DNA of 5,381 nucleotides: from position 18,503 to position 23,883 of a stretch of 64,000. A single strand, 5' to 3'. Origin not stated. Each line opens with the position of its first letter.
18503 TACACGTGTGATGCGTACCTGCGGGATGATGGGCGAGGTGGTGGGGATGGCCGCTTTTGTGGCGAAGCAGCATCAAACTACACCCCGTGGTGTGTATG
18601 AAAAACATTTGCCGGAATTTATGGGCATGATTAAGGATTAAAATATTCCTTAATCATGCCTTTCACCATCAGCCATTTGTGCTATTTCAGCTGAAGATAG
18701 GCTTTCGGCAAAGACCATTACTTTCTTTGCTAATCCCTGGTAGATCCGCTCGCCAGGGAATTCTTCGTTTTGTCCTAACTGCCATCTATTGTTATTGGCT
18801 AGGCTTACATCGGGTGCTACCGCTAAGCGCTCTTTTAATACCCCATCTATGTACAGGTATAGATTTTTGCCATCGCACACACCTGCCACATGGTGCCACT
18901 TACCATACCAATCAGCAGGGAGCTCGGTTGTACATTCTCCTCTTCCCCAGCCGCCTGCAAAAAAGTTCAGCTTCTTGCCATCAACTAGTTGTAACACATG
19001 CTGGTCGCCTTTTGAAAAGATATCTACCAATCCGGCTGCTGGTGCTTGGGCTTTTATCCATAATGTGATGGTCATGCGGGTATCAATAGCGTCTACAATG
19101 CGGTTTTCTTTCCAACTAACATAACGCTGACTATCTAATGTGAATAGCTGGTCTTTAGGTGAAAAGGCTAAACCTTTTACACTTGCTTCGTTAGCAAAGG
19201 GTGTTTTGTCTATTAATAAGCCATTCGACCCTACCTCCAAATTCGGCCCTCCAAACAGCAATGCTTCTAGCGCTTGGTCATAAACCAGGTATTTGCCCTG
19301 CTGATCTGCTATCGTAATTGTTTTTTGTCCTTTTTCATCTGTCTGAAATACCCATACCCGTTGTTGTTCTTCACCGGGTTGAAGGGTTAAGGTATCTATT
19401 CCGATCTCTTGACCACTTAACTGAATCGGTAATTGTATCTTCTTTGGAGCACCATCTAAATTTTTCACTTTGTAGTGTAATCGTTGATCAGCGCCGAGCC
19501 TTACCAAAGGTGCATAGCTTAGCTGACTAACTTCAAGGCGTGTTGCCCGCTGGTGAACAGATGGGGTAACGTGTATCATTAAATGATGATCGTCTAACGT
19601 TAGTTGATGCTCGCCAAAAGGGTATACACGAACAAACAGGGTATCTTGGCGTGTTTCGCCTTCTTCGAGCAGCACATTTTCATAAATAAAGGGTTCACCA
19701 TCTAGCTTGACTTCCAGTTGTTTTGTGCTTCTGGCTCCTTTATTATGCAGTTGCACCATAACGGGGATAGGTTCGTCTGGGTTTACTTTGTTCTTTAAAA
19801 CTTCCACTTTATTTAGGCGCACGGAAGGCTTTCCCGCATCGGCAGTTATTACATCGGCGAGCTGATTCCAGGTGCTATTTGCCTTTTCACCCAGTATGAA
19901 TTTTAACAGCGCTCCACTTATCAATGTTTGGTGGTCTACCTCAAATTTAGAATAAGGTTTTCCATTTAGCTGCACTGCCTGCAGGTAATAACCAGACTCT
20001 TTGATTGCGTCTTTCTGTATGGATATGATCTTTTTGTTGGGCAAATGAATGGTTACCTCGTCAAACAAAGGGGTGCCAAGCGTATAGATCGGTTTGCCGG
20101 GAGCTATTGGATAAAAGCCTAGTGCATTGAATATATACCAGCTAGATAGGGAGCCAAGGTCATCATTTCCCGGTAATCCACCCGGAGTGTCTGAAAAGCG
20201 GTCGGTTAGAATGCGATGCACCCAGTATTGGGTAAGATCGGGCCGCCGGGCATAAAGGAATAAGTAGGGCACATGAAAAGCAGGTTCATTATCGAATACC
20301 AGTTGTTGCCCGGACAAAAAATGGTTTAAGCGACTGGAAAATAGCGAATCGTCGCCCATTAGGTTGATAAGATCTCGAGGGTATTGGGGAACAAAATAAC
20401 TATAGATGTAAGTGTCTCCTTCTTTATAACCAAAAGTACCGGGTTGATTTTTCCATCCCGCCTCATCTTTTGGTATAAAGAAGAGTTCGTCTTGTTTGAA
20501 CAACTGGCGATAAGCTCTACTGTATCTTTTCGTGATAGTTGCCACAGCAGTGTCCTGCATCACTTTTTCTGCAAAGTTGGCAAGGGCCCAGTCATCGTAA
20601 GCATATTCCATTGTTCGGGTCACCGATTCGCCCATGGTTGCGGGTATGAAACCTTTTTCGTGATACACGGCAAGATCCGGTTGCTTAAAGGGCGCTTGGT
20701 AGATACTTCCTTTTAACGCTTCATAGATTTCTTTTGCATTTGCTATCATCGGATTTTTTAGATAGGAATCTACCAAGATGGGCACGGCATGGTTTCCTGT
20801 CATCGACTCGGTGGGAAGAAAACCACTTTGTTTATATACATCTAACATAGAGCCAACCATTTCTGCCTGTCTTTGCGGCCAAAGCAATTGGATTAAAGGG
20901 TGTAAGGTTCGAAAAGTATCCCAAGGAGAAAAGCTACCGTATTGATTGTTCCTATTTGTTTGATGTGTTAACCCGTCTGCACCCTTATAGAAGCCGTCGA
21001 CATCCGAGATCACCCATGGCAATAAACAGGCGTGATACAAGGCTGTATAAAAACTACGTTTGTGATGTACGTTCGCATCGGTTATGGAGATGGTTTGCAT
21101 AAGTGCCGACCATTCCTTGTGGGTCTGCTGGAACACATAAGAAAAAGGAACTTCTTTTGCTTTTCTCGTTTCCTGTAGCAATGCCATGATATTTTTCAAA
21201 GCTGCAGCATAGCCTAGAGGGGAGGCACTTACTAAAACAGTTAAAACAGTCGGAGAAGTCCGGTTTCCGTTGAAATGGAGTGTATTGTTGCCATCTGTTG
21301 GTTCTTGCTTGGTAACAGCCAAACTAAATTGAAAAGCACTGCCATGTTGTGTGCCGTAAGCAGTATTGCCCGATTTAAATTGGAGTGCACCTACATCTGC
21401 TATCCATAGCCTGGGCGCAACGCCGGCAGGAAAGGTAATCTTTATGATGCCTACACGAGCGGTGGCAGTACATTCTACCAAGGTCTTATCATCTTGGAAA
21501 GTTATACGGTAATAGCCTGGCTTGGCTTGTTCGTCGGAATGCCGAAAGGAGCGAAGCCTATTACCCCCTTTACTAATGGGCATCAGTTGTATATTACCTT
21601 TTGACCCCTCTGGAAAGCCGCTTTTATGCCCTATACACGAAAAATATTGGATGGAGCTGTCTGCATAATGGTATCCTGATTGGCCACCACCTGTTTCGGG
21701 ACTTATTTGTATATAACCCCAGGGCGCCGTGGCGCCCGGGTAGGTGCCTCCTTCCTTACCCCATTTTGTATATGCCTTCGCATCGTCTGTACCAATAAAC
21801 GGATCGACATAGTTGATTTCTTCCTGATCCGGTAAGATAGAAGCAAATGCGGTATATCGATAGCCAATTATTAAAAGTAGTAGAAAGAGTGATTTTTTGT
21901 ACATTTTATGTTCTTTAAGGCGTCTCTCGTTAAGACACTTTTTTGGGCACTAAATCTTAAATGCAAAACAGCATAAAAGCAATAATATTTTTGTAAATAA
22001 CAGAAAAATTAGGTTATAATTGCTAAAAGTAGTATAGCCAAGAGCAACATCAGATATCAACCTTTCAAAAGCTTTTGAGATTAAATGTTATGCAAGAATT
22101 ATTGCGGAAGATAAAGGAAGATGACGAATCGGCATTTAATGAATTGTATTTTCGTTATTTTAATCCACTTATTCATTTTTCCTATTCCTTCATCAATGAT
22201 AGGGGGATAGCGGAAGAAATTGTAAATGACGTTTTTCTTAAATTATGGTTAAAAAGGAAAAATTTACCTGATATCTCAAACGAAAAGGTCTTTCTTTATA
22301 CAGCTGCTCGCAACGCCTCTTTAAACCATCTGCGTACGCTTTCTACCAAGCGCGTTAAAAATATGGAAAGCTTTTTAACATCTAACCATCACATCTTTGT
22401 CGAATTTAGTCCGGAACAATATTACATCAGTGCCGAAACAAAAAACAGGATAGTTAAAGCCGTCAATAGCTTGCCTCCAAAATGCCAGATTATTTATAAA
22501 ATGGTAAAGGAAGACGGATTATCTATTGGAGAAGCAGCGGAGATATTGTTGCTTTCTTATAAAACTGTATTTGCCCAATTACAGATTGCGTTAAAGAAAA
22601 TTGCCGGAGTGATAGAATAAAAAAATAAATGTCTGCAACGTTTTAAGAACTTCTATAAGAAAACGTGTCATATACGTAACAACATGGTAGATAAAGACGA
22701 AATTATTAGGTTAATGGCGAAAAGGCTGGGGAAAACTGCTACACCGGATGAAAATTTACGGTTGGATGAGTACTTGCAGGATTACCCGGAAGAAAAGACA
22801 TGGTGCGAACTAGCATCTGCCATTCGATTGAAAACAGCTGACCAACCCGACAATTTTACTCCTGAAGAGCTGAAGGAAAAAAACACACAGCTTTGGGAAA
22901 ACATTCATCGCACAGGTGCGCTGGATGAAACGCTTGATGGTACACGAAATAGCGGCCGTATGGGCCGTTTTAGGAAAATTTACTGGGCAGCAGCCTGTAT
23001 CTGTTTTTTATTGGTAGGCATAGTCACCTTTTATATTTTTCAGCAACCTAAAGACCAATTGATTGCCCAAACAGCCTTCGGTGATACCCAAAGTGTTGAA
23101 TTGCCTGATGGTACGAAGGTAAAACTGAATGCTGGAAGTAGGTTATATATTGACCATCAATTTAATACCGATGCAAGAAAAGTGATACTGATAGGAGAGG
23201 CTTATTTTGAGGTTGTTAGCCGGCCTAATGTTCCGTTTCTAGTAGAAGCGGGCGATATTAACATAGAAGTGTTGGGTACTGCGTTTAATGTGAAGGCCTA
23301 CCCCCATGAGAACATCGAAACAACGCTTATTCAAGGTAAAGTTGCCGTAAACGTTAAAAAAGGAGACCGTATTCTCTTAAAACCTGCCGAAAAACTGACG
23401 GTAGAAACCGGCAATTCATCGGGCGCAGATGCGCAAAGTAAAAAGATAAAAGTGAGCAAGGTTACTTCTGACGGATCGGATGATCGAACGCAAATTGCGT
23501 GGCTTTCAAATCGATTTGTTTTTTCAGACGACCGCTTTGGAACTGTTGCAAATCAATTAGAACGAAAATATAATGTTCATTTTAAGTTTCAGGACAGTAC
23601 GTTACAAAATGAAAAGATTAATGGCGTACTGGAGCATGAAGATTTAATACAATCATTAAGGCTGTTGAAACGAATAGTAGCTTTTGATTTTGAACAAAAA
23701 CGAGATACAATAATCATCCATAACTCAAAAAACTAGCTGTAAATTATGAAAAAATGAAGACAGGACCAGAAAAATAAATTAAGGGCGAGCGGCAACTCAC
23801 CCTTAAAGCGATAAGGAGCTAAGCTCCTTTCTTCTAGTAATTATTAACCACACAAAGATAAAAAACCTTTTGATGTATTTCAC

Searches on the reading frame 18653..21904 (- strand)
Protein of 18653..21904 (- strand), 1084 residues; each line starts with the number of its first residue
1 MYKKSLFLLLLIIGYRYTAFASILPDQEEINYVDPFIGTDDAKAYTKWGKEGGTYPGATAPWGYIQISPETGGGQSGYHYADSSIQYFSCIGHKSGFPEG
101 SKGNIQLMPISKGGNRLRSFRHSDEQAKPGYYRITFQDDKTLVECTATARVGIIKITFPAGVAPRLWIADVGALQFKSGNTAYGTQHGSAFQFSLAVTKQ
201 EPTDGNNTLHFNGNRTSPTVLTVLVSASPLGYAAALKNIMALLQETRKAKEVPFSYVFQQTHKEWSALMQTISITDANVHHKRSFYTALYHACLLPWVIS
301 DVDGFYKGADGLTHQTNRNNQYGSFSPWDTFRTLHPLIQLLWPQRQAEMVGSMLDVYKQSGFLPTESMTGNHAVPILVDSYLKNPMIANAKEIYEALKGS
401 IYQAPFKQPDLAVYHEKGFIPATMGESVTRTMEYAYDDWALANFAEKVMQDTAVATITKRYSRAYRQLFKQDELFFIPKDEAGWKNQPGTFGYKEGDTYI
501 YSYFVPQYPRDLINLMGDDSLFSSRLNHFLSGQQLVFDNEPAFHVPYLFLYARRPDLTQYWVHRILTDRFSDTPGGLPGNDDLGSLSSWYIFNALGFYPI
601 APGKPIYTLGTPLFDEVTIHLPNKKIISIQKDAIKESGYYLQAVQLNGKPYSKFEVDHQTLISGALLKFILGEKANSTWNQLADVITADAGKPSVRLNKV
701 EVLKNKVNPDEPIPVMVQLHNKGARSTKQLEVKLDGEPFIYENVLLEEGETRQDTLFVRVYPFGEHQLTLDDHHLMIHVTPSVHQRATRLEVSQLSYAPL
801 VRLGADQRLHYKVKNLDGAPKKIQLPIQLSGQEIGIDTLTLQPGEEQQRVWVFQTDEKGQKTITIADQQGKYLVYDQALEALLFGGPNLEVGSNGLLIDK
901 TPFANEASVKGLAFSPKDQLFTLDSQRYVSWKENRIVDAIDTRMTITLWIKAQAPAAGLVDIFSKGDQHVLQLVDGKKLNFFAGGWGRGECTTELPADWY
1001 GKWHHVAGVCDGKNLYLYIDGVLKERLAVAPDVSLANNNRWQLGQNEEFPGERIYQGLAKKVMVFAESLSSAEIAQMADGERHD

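Call 3: search_protein_families(library=pfam, proteins=[window:18653-21904:-], max_evalue=1)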
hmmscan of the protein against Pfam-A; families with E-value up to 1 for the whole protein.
window:18653-21904:- (1084 aa): 6 families
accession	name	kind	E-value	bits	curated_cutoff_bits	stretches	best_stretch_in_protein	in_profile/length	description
PF07971.18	Glyco_hydro_92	-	2.7e-120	402.9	24.6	1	250-672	11-463/464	Glycosyl hydrolase family 92 catalytic domain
PF17678.7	Glyco_hydro_92N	-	7.4e-33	114.8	34.5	1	32-174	1-148/236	Glycosyl hydrolase family 92 N-terminal domain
PF13385.13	Laminin_G_3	-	1.4e-18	67.9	27.6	1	926-1075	4-151/151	Concanavalin A-like lectin/glucanases superfamily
PF07705.17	CARDB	-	0.017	15.8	22.7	0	790-865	4-81/101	CARDB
PF00229.24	TNF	-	0.19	12.1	23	1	725-816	18-109/127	TNF(Tumour Necrosis Factor) family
PF15809.10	STG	-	0.22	12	27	1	59-115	167-224/236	Simian taste bud-specific gene product family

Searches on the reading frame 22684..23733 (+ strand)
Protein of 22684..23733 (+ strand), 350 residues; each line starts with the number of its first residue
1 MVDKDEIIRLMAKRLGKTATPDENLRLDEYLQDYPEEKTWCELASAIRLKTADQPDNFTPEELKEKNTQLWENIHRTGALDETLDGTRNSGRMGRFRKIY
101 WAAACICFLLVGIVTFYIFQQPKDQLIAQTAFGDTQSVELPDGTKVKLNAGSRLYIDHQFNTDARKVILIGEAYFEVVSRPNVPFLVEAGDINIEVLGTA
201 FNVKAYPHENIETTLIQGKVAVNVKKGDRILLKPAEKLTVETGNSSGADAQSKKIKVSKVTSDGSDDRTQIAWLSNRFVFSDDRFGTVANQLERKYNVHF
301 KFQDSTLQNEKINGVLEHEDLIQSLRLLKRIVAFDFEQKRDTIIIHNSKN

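Call 16: search_protein_families(library=pfam, proteins=[window:22684-23733:+], max_evalue=0.00001)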
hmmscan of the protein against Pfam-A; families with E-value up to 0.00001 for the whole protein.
window:22684-23733:+ (350 aa): 2 families
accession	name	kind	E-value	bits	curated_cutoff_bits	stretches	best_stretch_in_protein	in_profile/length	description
PF16344.10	FecR_C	-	6.6e-16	58.6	24.4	1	277-345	1-70/70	FecR, C-terminal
PF04773.18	FecR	-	1.8e-15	57.6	24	1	129-220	4-96/97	FecR protein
